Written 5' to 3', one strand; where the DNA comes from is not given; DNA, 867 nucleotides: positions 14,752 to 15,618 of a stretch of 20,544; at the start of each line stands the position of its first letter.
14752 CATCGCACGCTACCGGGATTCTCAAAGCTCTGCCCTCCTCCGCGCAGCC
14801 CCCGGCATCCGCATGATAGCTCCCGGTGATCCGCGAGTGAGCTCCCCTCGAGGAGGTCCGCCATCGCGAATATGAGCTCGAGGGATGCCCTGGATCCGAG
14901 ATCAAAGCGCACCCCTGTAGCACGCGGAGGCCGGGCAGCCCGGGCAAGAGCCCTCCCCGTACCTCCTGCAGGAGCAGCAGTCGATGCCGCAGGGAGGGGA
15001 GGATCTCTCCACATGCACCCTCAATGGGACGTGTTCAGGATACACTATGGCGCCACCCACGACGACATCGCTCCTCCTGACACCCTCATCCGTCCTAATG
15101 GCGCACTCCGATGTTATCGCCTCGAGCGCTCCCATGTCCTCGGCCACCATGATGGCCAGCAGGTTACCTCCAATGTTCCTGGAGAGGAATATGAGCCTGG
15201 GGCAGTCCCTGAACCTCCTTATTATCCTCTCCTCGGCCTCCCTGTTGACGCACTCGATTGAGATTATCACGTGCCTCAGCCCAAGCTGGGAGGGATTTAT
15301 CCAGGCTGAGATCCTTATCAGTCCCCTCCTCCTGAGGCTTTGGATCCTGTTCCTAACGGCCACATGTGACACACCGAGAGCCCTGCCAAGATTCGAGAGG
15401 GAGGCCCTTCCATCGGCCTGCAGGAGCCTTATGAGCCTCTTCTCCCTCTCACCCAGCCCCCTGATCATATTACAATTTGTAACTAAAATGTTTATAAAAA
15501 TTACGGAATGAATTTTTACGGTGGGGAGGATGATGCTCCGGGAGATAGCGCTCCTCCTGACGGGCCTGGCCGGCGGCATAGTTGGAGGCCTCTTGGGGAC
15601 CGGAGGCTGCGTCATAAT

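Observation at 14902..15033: Lrp/AsnC regulator with a 7-cysteine C-terminal tail (possible metal/redox-sensing extension)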

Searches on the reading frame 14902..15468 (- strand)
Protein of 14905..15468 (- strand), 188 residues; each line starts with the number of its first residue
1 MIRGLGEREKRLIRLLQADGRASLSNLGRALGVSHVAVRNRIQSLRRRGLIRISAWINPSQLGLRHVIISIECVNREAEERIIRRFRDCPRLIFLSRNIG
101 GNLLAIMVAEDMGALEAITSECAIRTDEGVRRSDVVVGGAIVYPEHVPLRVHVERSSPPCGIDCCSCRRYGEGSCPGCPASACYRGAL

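Call 3: search_protein_families(library=pfam, proteins=[window:14905-15468:-], max_evalue=1)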
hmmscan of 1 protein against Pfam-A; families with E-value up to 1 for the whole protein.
seq(188 aa): 15 families
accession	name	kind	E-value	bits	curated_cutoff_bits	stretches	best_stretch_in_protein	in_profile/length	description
PF13404.12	HTH_AsnC-type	-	4.3e-10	39.7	27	1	10-46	6-42/42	AsnC-type helix-turn-helix domain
PF13412.12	HTH_24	-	1.5e-06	28.1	21.9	1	7-52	3-48/48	Winged helix-turn-helix DNA-binding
PF08279.18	HTH_11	-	3.2e-06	27.3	25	1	8-53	1-46/55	HTH domain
PF12840.13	HTH_20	-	0.00084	19.7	27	1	11-52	8-49/51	Helix-turn-helix domain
PF12802.13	MarR_2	-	0.0014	19.2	27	1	4-52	2-51/61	MarR family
PF22451.2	NirdL-like_HTH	-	0.0066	16.4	27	1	27-52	22-47/47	Siroheme decarboxylase NirDL-like HTH domain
PF08220.18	HTH_DeoR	-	0.008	16.3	21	1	8-52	1-45/57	DeoR-like helix-turn-helix domain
PF04545.22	Sigma70_r4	-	0.0088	16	24.1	1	2-42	2-41/50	Sigma-70, region 4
PF18024.7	HTH_50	-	0.016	15.3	27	1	23-43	25-45/50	Helix-turn-helix domain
PF25212.1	HVO_A0114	-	0.021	15.1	27.6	1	5-53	20-68/84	HVO_A0114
PF09339.16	HTH_IclR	-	0.037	14.2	22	1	12-52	8-49/52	IclR helix-turn-helix domain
PF01978.25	TrmB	-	0.05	13.9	25.6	1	4-54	5-55/68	Sugar-specific transcriptional regulator TrmB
PF21715.3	CggR_N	-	0.14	12.3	30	1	12-54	11-50/71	CggR N-terminal DNA binding domain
PF01037.27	AsnC_trans_reg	-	0.15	12.4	25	1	71-135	3-67/73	Lrp/AsnC ligand binding domain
PF16221.11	HTH_47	-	0.21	11.6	27.1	1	9-52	33-77/78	winged helix-turn-helix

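Call 4: search_protein_families(library=ncbifam, proteins=[window:14905-15468:-], max_evalue=1)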
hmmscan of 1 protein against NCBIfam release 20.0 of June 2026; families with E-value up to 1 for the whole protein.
seq(188 aa): 24 families
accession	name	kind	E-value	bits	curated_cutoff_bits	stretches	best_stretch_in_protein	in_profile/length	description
NF040820.1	trans_reg_LrpA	equivalog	1.8e-09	37.6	250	1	5-80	2-76/141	HTH-type transcriptional regulator LrpA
NF053758.1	ChrTpTrnRegChrS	equivalog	4.3e-09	36.3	250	1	5-66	12-74/158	chromate efflux transcriptional regulator ChrS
NF040947.1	trans_reg_LysM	equivalog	1.2e-08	34.9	180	1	7-53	3-49/136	HTH-type transcriptional regulator LysM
NF041396.1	TranRegLrp_Halo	equivalog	8.2e-07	29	190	1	10-98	8-97/149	HTH-type transcriptional regulator Lrp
NF041395.1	TranRegLrpA1_Halo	equivalog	1.6e-05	24.9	250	1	9-131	7-130/142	HTH-type transcriptional regulator LrpA1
TIGR01884.1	cas_HTH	subfamily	0.00013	21.4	60.2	1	3-52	138-187/202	CRISPR-associated CARF protein Csa3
NF008370.0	PRK11169.1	equivalog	0.00018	21.2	233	1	9-79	16-87/164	leucine-responsive transcriptional regulator Lrp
TIGR00122.1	birA_repr_reg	equivalog_domain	0.00024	20.9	70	1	16-50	8-42/69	biotin operon repressor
NF040755.1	AgaR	equivalog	0.0013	17.9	260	1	6-51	5-50/256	transcriptional repressor AgaR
NF040890.1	trans_reg_YgbI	equivalog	0.0026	17.3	400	1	7-52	5-51/253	DNA-binding transcriptional repressor YgbI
NF007316.0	PRK09802.1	equivalog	0.0034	16.6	351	1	2-50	12-60/269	DeoR family transcriptional regulator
NF040708.3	Siroheme_Dcarb_AhbA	equivalog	0.01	15.6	140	1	25-78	20-74/144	siroheme decarboxylase subunit alpha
NF008384.0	PRK11179.1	equivalog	0.013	15.3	227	1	9-65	11-68/153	transcriptional regulator AsnC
NF008848.0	PRK11886.1-3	equivalog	0.013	14.5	362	1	9-50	3-44/319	bifunctional biotin--[acetyl-CoA-carboxylase] ligase/biotin operon repressor BirA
NF008847.0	PRK11886.1-2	equivalog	0.016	14.6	293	1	9-50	7-48/320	bifunctional biotin--[acetyl-CoA-carboxylase] ligase/biotin operon repressor BirA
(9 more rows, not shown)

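Call 6: find_homologous_proteins(query=window:14905-15468:-, max_evalue=0.001)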
Query seq(188 aa) (188 aa): 7 proteins with E <= 0.001 among 189 candidates.
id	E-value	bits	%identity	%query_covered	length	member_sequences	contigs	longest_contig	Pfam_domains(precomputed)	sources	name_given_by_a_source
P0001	1.0e-115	402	98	100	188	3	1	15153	PF13412.13,PF08279.19,PF13404.13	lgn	-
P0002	2.6e-99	348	81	100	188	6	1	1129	PF13404.13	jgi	-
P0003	2.0e-79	284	67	99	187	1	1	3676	PF13412.13,PF08279.19,PF13404.13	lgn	-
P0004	7.3e-61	223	56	98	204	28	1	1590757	PF13412.13,PF13404.13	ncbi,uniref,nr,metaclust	ncbi:transcriptional regulator, AsnC family [Candidatus Korarchaeum cryptofilum OPF8]|uniref:Transcr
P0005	1.6e-58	215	63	90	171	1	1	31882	PF13412.13,PF08279.19,PF13404.13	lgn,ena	-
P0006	1.3e-40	157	44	98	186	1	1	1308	PF13412.13,PF08279.19,PF01037.29,PF13404.13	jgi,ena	-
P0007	4.9e-38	149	40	98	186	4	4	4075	PF13412.13,PF01037.29,PF13404.13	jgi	jgi:DNA-binding Lrp family transcriptional regulator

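Call 10: find_encoding_contigs(protein=P0004, flank=6000, max_places=3)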
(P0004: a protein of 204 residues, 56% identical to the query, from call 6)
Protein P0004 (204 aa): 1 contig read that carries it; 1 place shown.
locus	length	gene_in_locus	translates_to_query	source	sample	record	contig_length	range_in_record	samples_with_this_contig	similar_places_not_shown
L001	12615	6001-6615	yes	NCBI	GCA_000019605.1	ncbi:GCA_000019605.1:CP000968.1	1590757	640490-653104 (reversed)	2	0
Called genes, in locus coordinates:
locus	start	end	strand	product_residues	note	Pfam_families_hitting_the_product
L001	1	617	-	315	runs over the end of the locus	PF00085:Thioredoxin, PF13098:Thioredoxin_2 (weak)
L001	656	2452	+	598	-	PF02776:TPP_enzyme_N, PF00205:TPP_enzyme_M, PF02775:TPP_enzyme_C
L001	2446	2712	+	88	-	-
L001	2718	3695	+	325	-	PF02826:2-Hacid_dh_C (weak), PF07991:KARI_N, PF01450:KARI_C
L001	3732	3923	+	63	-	-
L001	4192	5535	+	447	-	PF17164:DUF5122 (faint), PF16741:mRNA_decap_C (faint)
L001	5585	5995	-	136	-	PF08859:DGC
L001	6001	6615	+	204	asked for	PF13404:HTH_AsnC-type, PF13412:HTH_24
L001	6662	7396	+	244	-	PF00106:adh_short, PF08659:KR, PF13561:adh_short_C2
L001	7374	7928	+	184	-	PF07155:ECF-ribofla_trS (weak)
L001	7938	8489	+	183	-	PF04250:DUF429 (weak)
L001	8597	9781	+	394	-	PF00155:Aminotran_1_2, PF01053:Cys_Met_Meta_PP (weak)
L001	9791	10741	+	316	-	PF01073:3Beta_HSD (weak), PF01370:Epimerase, PF02719:Polysacc_synt_2 (weak), PF04321:RmlD_sub_bind, PF16363:GDP_Man_Dehyd, PF07993:NAD_binding_4 (weak)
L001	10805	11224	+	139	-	PF04307:YdjM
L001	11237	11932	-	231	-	PF01987:AIM24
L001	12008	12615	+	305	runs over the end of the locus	PF01073:3Beta_HSD, PF01370:Epimerase, PF16363:GDP_Man_Dehyd, PF04321:RmlD_sub_bind (weak)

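Call 11: find_encoding_contigs(protein=P0005, flank=6000, max_places=3)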
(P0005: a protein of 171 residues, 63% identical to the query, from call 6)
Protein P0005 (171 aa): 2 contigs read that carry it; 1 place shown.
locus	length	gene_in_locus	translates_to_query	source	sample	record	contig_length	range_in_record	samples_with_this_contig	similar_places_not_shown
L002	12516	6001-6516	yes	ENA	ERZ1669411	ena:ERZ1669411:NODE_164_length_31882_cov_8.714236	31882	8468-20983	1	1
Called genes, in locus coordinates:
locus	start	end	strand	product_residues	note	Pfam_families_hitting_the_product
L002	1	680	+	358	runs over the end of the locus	PF04055:Radical_SAM, PF13353:Fer4_12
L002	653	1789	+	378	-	PF04055:Radical_SAM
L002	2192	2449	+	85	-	-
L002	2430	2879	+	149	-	PF01850:PIN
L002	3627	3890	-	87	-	PF02597:ThiS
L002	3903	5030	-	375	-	PF04055:Radical_SAM, PF13186:SPASM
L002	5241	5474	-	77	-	PF01925:TauE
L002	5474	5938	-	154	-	PF01925:TauE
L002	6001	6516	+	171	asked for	PF13412:HTH_24, PF08279:HTH_11 (weak), PF13404:HTH_AsnC-type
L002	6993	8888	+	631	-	PF02730:AFOR_N, PF01314:AFOR_C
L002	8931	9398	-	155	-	PF13237:Fer4_10 (faint), PF13187:Fer4_9 (faint), PF13247:Fer4_11, PF12838:Fer4_7 (weak), PF00037:Fer4 (weak)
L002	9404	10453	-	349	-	PF13738:Pyr_redox_3 (faint), PF00070:Pyr_redox (faint), PF07992:Pyr_redox_2, PF13450:NAD_binding_8 (weak)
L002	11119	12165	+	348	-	PF26233:NicX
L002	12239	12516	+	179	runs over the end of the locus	PF14512:TM1586_NiRdase (faint), PF00881:Nitroreductase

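Call 12: find_encoding_contigs(protein=P0007, flank=6000, max_places=4)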
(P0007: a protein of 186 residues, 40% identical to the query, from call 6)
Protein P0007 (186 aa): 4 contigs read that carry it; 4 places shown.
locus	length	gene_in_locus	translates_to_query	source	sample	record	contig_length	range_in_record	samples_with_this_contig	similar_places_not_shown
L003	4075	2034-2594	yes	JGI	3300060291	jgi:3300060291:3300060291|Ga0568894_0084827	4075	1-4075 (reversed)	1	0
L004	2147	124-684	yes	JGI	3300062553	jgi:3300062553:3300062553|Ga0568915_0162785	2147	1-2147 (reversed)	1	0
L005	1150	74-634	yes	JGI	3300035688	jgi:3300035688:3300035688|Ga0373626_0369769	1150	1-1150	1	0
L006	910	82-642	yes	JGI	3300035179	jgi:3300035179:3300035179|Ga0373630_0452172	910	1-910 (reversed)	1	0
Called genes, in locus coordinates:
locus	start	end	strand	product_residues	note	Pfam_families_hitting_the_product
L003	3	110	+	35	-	?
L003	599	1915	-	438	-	PF04055:Radical_SAM, PF06969:HemN_C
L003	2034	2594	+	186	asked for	PF13404:HTH_AsnC-type, PF13412:HTH_24, PF01037:AsnC_trans_reg (weak)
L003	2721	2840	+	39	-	-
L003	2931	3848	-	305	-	PF00155:Aminotran_1_2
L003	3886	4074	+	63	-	?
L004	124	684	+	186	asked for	PF13404:HTH_AsnC-type, PF13412:HTH_24, PF01037:AsnC_trans_reg (weak)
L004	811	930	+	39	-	-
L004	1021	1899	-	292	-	PF00155:Aminotran_1_2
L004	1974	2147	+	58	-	?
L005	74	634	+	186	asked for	PF13404:HTH_AsnC-type, PF13412:HTH_24, PF01037:AsnC_trans_reg (weak)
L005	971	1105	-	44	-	-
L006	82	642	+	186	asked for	PF13404:HTH_AsnC-type, PF13412:HTH_24, PF01037:AsnC_trans_reg (weak)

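Call 13: find_encoding_contigs(protein=P0003, flank=6000, max_places=2)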
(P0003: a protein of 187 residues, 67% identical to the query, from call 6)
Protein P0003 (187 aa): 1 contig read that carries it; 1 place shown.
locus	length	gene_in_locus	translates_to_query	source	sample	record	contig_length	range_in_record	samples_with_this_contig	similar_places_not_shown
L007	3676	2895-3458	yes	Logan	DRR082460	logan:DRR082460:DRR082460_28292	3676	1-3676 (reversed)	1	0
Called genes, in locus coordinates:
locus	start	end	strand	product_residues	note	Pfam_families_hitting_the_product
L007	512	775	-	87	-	PF02597:ThiS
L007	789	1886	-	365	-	PF04055:Radical_SAM, PF13353:Fer4_12 (weak), PF13186:SPASM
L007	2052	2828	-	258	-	PF01925:TauE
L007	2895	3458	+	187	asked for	PF13404:HTH_AsnC-type, PF13412:HTH_24, PF08279:HTH_11 (weak)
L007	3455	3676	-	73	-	?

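Call 14: find_encoding_contigs(protein=P0006, flank=6000, max_places=2)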
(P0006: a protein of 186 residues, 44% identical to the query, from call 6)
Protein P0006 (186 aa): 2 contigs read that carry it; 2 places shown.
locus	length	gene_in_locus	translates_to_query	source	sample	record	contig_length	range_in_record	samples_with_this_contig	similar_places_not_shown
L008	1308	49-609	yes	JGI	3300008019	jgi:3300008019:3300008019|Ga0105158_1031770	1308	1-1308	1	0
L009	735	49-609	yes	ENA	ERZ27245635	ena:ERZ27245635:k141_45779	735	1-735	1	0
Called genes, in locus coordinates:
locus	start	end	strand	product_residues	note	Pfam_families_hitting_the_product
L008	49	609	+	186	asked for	PF08279:HTH_11 (faint), PF13404:HTH_AsnC-type, PF13412:HTH_24, PF01037:AsnC_trans_reg (weak)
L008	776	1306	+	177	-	?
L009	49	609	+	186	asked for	PF08279:HTH_11 (faint), PF13404:HTH_AsnC-type, PF13412:HTH_24, PF01037:AsnC_trans_reg (weak)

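Call 15: find_encoding_contigs(protein=P0002, flank=6000, max_places=2)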
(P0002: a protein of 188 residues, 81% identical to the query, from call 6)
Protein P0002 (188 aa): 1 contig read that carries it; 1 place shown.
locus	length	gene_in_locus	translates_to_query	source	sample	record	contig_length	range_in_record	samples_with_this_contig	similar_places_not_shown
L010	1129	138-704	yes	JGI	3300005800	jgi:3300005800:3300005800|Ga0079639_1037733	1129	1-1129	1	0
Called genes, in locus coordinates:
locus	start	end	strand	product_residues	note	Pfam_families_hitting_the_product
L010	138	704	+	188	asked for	PF13404:HTH_AsnC-type (weak)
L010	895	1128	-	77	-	?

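Call 25: search_protein_representatives(alignment_id=A1)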
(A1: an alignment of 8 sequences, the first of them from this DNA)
Query: 8 sequences, 188 profile positions. Proteins with E-value up to 0.001 (for the whole library): 11660; up to 1e-10: 1846; up to 1e-30: 75. The best 150 are listed.
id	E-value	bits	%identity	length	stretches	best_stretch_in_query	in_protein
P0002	9.3e-96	335.1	-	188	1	1-188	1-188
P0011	5.1e-64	231.6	-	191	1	4-188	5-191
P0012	1.3e-62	227.0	-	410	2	5-187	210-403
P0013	1.4e-61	223.7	-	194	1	5-187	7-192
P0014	4.2e-61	222.1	-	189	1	4-188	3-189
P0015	1.8e-59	216.8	-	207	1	4-188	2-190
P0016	1.1e-58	214.2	-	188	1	3-188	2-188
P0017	4.3e-57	209.0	-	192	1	3-185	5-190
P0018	6.6e-57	208.4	-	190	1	5-186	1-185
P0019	3.5e-56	206.1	-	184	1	4-185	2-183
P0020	8.8e-56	204.8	-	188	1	5-188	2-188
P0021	9.3e-56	204.7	-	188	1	5-185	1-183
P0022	1.1e-55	204.4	-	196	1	3-188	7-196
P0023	2.9e-55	203.1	-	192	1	5-186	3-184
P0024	1.2e-54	201.0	-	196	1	5-185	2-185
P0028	3.4e-51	189.8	-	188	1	5-188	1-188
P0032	3.9e-48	179.8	-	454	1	5-188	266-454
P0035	5.5e-46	172.8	-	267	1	5-188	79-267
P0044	4.4e-41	156.8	-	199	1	3-187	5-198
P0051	1.3e-39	152.1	-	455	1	4-187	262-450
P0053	1.5e-39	151.8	-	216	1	4-186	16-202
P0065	1.6e-36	141.9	-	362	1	4-182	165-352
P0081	4.7e-32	127.4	-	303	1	3-188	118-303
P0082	2.3e-31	125.1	-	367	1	4-178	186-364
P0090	3.1e-29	118.2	-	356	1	4-184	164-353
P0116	2.1e-26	109.0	-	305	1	3-188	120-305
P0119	4.0e-26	108.0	-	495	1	3-178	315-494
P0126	2.0e-25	105.8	-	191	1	1-188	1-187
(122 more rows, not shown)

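Call 28: search_protein_families(library=pfam, proteins=[P0012, P0032, P0051, P0065, P0081, P0082, P0090, P0119, P0116, P0035], max_evalue=0.001)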
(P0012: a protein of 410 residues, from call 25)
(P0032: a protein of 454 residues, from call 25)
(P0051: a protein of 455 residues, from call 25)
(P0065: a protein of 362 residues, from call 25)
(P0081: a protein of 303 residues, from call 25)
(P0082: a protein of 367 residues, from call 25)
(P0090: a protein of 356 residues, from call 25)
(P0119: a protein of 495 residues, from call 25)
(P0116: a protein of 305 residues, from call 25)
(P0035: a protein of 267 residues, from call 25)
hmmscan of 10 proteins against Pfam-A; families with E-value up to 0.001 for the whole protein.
P0012 (410 aa): 5 families
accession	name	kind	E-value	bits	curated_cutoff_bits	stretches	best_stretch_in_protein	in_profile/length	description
PF13404.12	HTH_AsnC-type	-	5.8e-15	55.3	27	1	12-52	2-41/42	AsnC-type helix-turn-helix domain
PF13412.12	HTH_24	-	7e-09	35.6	21.9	1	12-40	2-30/48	Winged helix-turn-helix DNA-binding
PF01037.27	AsnC_trans_reg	-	1.8e-08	34.6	25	0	284-326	10-52/73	Lrp/AsnC ligand binding domain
PF21227.3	Myb_DNA-binding_7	-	5e-05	23.6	27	0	17-52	8-45/49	Myb-like DNA-binding domain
PF08279.18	HTH_11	-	0.00094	19.5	25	0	17-71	4-54/55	HTH domain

P0032 (454 aa): 4 families
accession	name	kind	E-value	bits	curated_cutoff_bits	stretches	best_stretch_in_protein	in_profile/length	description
PF13404.12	HTH_AsnC-type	-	2.6e-12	46.8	27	1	269-306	4-41/42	AsnC-type helix-turn-helix domain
PF13412.12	HTH_24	-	5.3e-11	42.4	21.9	1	271-308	6-43/48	Winged helix-turn-helix DNA-binding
PF06745.19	ATPase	-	1.8e-09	37.7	26.6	1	7-102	7-99/231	KaiC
PF14417.12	MEDS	-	0.00031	21.1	29.8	1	31-88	12-69/161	MEDS: MEthanogen/methylotroph, DcmR Sensory domain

P0051 (455 aa): 3 families
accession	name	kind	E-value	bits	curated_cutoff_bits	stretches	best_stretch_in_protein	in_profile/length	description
PF06745.19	ATPase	-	4.2e-10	39.8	26.6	1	8-238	4-221/231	KaiC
PF13404.12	HTH_AsnC-type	-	1e-06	28.9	27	1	263-303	1-41/42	AsnC-type helix-turn-helix domain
PF13412.12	HTH_24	-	1.2e-05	25.2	21.9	1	264-310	2-48/48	Winged helix-turn-helix DNA-binding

P0065 (362 aa): 3 families
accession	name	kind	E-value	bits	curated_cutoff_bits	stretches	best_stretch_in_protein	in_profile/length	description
PF00072.30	Response_reg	-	1.1e-10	42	30.2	1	10-125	1-109/111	Response regulator receiver domain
PF01037.27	AsnC_trans_reg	-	5.2e-05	23.5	25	1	245-289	10-54/73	Lrp/AsnC ligand binding domain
PF13404.12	HTH_AsnC-type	-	0.00035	20.8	27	0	166-192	1-27/42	AsnC-type helix-turn-helix domain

P0081 (303 aa): 4 families
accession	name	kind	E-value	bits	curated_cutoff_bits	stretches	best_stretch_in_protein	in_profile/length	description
PF13412.12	HTH_24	-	1.4e-10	41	21.9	1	120-167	1-48/48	Winged helix-turn-helix DNA-binding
PF13404.12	HTH_AsnC-type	-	3.1e-08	33.7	27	1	120-160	1-41/42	AsnC-type helix-turn-helix domain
PF01022.26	HTH_5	-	1.1e-05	25.7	22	1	125-167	5-46/47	Bacterial regulatory protein, arsR family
PF01047.28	MarR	-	0.00049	20.4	24.6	0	124-169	5-50/59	MarR family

P0082 (367 aa): 5 families
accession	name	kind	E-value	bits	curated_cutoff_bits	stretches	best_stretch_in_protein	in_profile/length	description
PF13185.12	GAF_2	-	6e-15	56.1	28.6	1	23-155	5-132/136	GAF domain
PF13404.12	HTH_AsnC-type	-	1.6e-07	31.5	27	1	187-229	1-41/42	AsnC-type helix-turn-helix domain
PF01590.32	GAF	-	4.5e-05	24.4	22.4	1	107-154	82-129/133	GAF domain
PF13412.12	HTH_24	-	0.00014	21.8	21.9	1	188-236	2-48/48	Winged helix-turn-helix DNA-binding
PF01037.27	AsnC_trans_reg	-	0.00046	20.5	25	1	254-305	2-53/73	Lrp/AsnC ligand binding domain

P0090 (356 aa): 1 family
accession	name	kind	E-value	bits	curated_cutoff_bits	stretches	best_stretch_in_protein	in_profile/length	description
PF13404.12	HTH_AsnC-type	-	1e-06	28.9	27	1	165-189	1-25/42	AsnC-type helix-turn-helix domain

P0119 (495 aa): 2 families
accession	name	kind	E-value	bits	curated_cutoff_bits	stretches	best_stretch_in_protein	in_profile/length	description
PF13185.12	GAF_2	-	5.4e-16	59.5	28.6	1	150-283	5-135/136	GAF domain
PF01590.32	GAF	-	1.1e-06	29.7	22.4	1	152-280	5-130/133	GAF domain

P0116 (305 aa): 4 families
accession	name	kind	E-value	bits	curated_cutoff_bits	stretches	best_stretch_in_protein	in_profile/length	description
PF13404.12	HTH_AsnC-type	-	9.2e-10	38.6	27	1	126-162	5-41/42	AsnC-type helix-turn-helix domain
PF13412.12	HTH_24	-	2.1e-09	37.3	21.9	1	123-168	2-47/48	Winged helix-turn-helix DNA-binding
PF25212.1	HVO_A0114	-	0.00012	22.2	27.6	1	121-179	19-77/84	HVO_A0114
PF12802.13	MarR_2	-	0.00015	22.3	27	1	122-168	3-50/61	MarR family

P0035 (267 aa): 3 families
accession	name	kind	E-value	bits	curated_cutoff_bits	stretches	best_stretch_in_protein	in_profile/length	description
PF13404.12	HTH_AsnC-type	-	1e-10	41.7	27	1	79-119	1-41/42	AsnC-type helix-turn-helix domain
PF13412.12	HTH_24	-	2.1e-09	37.3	21.9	1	79-126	1-48/48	Winged helix-turn-helix DNA-binding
PF01037.27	AsnC_trans_reg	-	6e-05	23.3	25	1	145-210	3-66/73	Lrp/AsnC ligand binding domain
